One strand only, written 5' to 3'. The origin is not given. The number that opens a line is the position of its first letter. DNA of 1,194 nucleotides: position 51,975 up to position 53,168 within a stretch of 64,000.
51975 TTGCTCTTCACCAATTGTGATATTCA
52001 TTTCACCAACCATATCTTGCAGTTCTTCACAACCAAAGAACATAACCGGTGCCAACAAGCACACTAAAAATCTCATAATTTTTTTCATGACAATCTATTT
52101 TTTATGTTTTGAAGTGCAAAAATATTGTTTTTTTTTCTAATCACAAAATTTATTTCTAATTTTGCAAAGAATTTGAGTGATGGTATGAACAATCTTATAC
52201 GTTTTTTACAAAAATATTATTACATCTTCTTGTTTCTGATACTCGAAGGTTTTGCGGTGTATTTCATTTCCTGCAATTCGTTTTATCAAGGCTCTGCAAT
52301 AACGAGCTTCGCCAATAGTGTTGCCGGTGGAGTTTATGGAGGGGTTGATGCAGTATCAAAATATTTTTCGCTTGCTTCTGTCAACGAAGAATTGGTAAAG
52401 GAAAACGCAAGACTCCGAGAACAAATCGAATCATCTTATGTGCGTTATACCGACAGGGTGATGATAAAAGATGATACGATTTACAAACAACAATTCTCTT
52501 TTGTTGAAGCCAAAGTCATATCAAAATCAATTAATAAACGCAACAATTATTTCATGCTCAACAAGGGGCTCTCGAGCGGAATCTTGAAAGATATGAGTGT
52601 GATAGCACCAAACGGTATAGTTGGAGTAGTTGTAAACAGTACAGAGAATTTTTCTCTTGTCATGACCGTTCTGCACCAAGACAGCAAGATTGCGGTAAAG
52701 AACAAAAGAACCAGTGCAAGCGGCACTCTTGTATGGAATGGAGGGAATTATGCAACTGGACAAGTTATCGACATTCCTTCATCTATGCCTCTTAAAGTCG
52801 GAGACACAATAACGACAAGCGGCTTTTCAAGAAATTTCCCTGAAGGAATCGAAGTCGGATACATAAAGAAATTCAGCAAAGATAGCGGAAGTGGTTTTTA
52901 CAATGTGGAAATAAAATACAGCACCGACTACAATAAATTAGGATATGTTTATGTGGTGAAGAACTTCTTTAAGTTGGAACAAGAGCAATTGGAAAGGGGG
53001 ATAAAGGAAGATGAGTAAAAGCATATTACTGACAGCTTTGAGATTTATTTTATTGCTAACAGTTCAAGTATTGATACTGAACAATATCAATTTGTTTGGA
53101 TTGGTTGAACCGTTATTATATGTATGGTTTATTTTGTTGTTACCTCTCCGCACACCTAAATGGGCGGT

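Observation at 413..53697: Dispersed family of ~21-bp AT-rich tandem repeats (cores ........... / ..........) at 11 loci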

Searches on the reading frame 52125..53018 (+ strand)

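Call 61: search_protein_families(library=pfam, proteins=[window:52125-53018:+], max_evalue=0.00001)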
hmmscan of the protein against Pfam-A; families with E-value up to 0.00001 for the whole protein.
window:52125-53018:+ (297 aa): 1 family
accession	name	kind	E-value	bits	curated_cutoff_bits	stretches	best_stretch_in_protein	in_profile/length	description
PF04085.20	MreC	-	2.9e-37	128.1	28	1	131-279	1-147/147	Rod shape-determining protein MreC, barrel core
